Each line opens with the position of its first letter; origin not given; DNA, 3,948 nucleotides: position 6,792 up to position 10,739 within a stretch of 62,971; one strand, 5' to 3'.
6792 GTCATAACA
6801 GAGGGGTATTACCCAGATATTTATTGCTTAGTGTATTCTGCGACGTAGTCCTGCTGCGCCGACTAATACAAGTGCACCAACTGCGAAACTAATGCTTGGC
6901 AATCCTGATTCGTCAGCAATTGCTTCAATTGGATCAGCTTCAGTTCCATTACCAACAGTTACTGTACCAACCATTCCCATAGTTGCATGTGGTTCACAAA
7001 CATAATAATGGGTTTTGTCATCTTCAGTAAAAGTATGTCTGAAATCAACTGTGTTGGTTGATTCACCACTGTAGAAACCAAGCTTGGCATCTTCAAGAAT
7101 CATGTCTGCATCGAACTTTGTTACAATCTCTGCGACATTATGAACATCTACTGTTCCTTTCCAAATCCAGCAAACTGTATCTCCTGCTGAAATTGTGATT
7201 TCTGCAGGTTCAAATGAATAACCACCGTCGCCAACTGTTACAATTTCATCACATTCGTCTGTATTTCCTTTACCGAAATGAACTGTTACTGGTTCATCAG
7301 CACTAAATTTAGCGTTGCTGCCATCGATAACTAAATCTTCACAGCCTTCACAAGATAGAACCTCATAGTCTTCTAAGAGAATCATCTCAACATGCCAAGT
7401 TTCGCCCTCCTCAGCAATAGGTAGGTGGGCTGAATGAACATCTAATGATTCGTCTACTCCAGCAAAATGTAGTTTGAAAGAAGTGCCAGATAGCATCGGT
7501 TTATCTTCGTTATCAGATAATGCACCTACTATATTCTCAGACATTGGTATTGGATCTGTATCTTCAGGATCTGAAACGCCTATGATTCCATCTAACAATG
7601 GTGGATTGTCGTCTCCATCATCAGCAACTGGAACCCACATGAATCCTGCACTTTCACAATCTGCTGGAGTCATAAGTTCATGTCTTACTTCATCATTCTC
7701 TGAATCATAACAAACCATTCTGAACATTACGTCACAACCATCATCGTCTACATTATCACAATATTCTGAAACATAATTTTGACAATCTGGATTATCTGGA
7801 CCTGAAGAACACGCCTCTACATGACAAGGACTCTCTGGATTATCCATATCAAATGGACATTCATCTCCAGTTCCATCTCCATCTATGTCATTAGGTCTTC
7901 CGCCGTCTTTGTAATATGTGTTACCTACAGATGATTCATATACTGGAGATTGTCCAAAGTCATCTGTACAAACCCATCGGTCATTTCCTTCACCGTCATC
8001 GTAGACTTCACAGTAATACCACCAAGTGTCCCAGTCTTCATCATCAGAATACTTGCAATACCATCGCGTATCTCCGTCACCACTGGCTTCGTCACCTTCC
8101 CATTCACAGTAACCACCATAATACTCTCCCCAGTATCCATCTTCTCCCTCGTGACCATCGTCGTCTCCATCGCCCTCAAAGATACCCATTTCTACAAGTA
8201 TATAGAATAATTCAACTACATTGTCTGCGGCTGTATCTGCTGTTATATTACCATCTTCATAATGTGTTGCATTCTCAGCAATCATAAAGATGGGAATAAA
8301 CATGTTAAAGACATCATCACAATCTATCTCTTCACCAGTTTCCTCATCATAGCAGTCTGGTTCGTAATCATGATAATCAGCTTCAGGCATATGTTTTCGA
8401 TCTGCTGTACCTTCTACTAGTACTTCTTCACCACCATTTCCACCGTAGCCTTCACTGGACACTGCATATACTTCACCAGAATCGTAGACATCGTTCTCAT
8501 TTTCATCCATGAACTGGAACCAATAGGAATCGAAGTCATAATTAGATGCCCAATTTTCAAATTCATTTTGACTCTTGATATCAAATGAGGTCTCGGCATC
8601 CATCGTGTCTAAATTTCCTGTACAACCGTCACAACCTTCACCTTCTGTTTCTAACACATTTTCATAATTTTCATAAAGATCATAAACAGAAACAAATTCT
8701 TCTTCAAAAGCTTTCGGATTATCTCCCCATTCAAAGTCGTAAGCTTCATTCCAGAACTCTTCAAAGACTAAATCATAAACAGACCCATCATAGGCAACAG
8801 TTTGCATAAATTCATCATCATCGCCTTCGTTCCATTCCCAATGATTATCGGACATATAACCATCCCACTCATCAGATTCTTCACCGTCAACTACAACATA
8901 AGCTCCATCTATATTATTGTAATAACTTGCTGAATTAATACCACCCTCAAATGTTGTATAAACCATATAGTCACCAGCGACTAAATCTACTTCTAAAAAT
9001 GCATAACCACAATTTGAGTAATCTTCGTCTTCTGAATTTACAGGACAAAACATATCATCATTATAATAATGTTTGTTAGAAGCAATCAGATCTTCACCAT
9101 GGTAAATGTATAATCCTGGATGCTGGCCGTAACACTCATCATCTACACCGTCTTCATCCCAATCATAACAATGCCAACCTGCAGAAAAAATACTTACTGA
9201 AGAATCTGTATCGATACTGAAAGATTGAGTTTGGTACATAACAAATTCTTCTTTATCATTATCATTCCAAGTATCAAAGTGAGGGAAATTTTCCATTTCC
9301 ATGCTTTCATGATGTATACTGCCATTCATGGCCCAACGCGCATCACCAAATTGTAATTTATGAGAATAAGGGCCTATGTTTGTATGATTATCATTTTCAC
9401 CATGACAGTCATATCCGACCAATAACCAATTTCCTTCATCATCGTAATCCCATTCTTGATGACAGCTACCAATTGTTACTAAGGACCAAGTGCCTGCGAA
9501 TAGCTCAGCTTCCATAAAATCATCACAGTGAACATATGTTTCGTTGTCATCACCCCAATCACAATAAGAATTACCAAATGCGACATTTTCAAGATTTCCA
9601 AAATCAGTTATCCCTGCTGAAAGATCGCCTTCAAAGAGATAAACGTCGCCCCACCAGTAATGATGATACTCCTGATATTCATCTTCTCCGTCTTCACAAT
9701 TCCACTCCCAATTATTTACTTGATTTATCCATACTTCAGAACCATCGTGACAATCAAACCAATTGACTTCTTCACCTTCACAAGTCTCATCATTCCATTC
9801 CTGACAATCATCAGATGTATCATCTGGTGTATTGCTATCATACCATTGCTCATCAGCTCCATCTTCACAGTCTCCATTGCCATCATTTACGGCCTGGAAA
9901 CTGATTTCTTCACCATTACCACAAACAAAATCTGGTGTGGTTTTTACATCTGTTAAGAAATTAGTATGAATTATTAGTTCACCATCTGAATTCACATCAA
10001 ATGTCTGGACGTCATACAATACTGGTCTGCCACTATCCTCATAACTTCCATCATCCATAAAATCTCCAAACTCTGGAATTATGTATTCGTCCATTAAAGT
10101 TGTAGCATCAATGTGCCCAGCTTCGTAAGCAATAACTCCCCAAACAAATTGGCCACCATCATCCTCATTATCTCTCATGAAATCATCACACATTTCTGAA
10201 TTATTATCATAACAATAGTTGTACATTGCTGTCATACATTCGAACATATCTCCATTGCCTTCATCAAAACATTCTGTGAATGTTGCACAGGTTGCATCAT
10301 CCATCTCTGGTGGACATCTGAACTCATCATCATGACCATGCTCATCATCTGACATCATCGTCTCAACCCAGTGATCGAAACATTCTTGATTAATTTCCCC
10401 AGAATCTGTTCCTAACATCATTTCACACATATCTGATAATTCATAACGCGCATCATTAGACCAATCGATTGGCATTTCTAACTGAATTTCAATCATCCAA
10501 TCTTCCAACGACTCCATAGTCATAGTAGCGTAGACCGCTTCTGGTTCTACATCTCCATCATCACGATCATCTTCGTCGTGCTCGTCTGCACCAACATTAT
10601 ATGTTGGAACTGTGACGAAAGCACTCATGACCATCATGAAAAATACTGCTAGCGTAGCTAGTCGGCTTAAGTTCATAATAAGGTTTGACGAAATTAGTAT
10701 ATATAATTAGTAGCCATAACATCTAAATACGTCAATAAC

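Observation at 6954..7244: Plastocyanin-like blue-copper domain tethered at the end of a 1282-aa surface protein, next to a cytochrome-c-less oxidase cluster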

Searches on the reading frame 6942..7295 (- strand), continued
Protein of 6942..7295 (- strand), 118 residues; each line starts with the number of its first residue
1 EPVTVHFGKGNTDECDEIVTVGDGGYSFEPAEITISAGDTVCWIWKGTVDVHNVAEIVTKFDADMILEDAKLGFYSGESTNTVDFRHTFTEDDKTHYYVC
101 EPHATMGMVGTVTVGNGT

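Call 92: search_protein_families(library=pfam, proteins=[L046:6210-6797:-, L046:6794-8470:-, L046:5753-6199:-, L074:10400-10786:-, L026:11735-12217:+], max_evalue=0.01)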
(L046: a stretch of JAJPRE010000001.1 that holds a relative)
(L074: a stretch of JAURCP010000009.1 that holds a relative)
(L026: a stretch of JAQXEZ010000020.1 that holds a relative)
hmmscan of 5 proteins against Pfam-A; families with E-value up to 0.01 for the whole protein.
L046:6210-6797:- (195 aa): 0 families

L046:6794-8470:- (558 aa): 13 families
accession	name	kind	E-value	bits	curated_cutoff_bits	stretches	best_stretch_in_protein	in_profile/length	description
PF01593.30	Amino_oxidase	-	1.7e-27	97.2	19.8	1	52-525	2-442/443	Flavin containing amine oxidoreductase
PF13450.12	NAD_binding_8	-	5.1e-13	49.5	21.9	1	46-101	1-56/68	NAD(P)-binding Rossmann-like domain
PF01266.30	DAO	-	5e-09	36.6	27.9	1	43-310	1-197/353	FAD dependent oxidoreductase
PF12831.13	FAD_oxidored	-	2.1e-08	34.3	27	1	43-116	1-74/416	FAD dependent oxidoreductase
PF01946.23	Thi4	-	3.7e-08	33.4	26.2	1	39-79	15-56/235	Thi4 family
PF00890.30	FAD_binding_2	-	3.6e-07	30.2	20.4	1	43-80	1-38/414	FAD binding domain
PF01494.25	FAD_binding_3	-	2.1e-06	27.7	22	1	43-75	3-35/349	FAD binding domain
PF03486.20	HI0933_like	-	7.3e-06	26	50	1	43-79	2-38/244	HI0933-like protein Rossmann domain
PF07992.20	Pyr_redox_2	-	1.1e-05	25.4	26.1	1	43-78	2-38/291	Pyridine nucleotide-disulphide oxidoreductase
PF13738.12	Pyr_redox_3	-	7.9e-05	22.5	30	1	45-75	1-32/305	Pyridine nucleotide-disulphide oxidoreductase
PF01134.28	GIDA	-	0.0012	18.4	22.1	1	43-75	1-34/391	Glucose inhibited division protein A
PF00996.24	GDI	-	0.0033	16.5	23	0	260-314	228-283/436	GDP dissociation inhibitor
PF00070.33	Pyr_redox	-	0.0062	17.5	22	0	44-76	2-34/82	Pyridine nucleotide-disulphide oxidoreductase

L046:5753-6199:- (148 aa): 1 family
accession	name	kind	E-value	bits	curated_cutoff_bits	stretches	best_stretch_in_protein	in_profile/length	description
PF14108.11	ABA4-like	-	3.1e-22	79.7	27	1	8-135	3-126/127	ABA DEFICIENT 4-like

L074:10400-10786:- (128 aa): 3 families
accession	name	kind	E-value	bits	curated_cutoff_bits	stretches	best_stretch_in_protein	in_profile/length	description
PF00355.32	Rieske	-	3.9e-16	59.2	20.3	1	9-87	1-78/88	Rieske [2Fe-2S] domain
PF13806.12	Rieske_2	-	3.5e-09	37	27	1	9-124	1-104/104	Rieske-like [2Fe-2S] domain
PF22543.2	Rieske_4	-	0.0027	18.4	28.4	1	15-83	5-76/119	Soluble Rieske-type ferredoxin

L026:11735-12217:+ (160 aa): 2 families
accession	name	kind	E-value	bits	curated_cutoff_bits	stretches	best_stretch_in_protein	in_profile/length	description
PF00127.26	Copper-bind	-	1.8e-12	48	21.2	1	31-118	2-99/99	Copper binding proteins, plastocyanin/azurin family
PF13473.12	Cupredoxin_1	-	8.4e-05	23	27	1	11-117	2-104/104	Cupredoxin-like domain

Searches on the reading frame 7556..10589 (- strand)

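Call 58: predict_structure(alignment_id=A2)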
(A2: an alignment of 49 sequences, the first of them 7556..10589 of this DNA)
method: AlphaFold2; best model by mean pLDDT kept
length: 1011 residues; sequences in the alignment: 49
mean_pLDDT: 62.2   pTM: 0.42
mean pLDDT of the five models: 62.2, 61.3, 59.3, 58.7, 57.5
residues with pLDDT >= 90: 81; 70-90: 341; 50-70: 233; < 50: 356
segments of 3 or more residues with pLDDT < 50: 1-16, 79-91, 110-112, 140-145, 177-185, 588-628, 643-681, 683-720, 742-750, 806-861, 875-959, 986-1011
pLDDT, mean of each block of 10 residues (from residue 1): 30 51 63 56 54 60 57 56 36 63 62 63 75 59 59 85 83 58 56 91 91 76 87 86 85 61 71 83 87 83 72 86 79 80 83 85 92 81 66 68 79 91 85 74 71 90 88 77 76 91 82 65 68 89 85 87 82 87 61 39 38 43 49 52 43 31 28 45 46 44 44 37 70 82 47 53 67 75 84 78 47 29 37 37 44 42 54 42 35 40 28 33 40 47 39 39 54 51 44 35 30 26
secondary structure, 60 per line:
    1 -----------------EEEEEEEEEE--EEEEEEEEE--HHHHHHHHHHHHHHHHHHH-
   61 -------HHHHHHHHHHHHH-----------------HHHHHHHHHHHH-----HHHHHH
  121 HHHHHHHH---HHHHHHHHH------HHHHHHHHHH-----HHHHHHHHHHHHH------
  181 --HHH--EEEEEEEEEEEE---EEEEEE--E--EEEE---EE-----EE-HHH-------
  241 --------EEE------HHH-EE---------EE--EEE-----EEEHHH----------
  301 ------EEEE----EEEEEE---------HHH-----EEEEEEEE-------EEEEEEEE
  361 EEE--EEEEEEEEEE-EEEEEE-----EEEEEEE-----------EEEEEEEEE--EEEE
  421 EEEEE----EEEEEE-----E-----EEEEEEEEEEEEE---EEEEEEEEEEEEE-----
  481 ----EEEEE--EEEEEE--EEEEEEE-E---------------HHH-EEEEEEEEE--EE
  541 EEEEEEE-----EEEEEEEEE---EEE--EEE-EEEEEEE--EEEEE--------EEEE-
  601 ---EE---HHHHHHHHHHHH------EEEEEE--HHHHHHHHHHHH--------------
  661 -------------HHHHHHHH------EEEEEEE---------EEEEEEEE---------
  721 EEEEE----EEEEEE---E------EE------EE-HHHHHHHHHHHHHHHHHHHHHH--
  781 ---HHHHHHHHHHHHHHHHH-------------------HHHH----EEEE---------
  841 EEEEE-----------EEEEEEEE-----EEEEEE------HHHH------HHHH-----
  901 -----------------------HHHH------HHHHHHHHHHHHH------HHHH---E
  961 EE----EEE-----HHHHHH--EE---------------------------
elements in order (helices of 4 or more, strands of 3 or more residues): E18-27 E30-38 H41-59 H68-80 H98-109 H115-128 H132-140 H147-156 H162-174 E188-199 E203-208 E214-217 E249-251 E277-279 E285-287 E307-310 E315-320 E338-345 E353-363 E366-375 E377-382 E388-394 E406-414 E417-425 E430-435 E447-459 E463-475 E485-489 E492-497 E500-506 E528-536 E539-547 E553-561 E565-567 E570-572 E574-580 E583-587 E596-599 H609-620 E627-632 H635-646 H674-681 E688-694 E704-711 E721-725 E730-735 H757-778 H784-800 H820-823 E828-831 E841-845 E857-864 E870-875 H882-885 H892-895 H924-927 H934-946 H953-956 E960-962 E967-969 H975-980

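Call 60: fold_search(model_id=the predicted structure, library=pdb)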
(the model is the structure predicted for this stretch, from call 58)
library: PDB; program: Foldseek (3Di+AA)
matches with E <= 10: 833; with E <= 0.001: 0
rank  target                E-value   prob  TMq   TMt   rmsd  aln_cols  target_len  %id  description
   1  8t2v_A                3.2e-03  0.23  0.06  0.06  24.0       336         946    8  Cryo-EM Structures of Full-length Integrin alphaIIbbeta3 in Native Lipids (released 2023-07-26)
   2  5fx8_U                4.8e-03  0.44  0.07  0.17  21.7       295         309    8  Complete structure of manganese lipoxygenase of Gaeumannomyces graminis and partial structure of zonadhesin of Komagat (released 2016-06-22)
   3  4b5z                  5.6e-03  0.23  0.06  0.16  20.1       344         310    8  Structure of the apo-rFnBPA(189-505) from Staphylococcus aureus (released 2013-10-09)
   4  2f6a_B                1.3e-02  0.20  0.07  0.17  18.6       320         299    7  Collagen Adhesin and Collagen Complex Structure (released 2006-12-12)
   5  4lee_A                1.7e-02  0.28  0.08  0.19  19.3       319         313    9  Structure of the Als3 adhesin from Candida albicans, residues 1-313 (mature sequence), triple mutant in the binding ca (released 2014-05-14)
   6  3opu_A                2.3e-02  0.15  0.06  0.14  20.7       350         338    8  Crystal structure of the C-terminal domain of Streptococcus mutans surface protein SpaP (released 2011-01-19)
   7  4f24                  2.3e-02  0.14  0.07  0.15  19.6       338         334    8  Crystal structures reveal the multi-ligand binding mechanism of the Staphylococcus aureus ClfB (released 2012-08-08)
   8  4b60_A                2.4e-02  0.25  0.07  0.19  19.1       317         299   10  Structure of rFnBPA(189-505) in complex with fibrinogen gamma chain C- terminal peptide (released 2013-10-09)
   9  4kh9_B                2.6e-02  0.21  0.06  0.16  25.2       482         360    6  Crystal structure of a DUF4785 family protein (lpg0956) from Legionella pneumophila subsp. pneumophila str. Philadelph (released 2013-07-03)
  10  4kh9_A                3.5e-02  0.18  0.06  0.16  25.0       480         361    6  Crystal structure of a DUF4785 family protein (lpg0956) from Legionella pneumophila subsp. pneumophila str. Philadelph (released 2013-07-03)
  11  8u01                  3.9e-02  0.12  0.05  0.05  20.1       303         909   10  Crystal Structure of the Glycoside Hydrolase Family 2 TIM Barrel-domain Containing Protein from Phocaeicola plebeius (released 2023-09-27)
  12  3vda_A                3.9e-02  0.08  0.05  0.05  23.9       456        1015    9  E. coli (lacZ) beta-galactosidase (N460T) (released 2012-04-11)
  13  2f6a_A                5.1e-02  0.21  0.08  0.20  19.1       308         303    6  Collagen Adhesin and Collagen Complex Structure (released 2006-12-12)
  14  2ylh                  5.9e-02  0.18  0.08  0.19  20.1       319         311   10  Structure of N-terminal domain of Candida albicans Als9-2 G299W mutant (released 2011-10-05)
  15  5dz9                  6.3e-02  0.07  0.05  0.12  21.6       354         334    6  Streptococcus agalactiae AgI/II polypeptide BspA C-terminal domain (Mut) (released 2016-06-22)
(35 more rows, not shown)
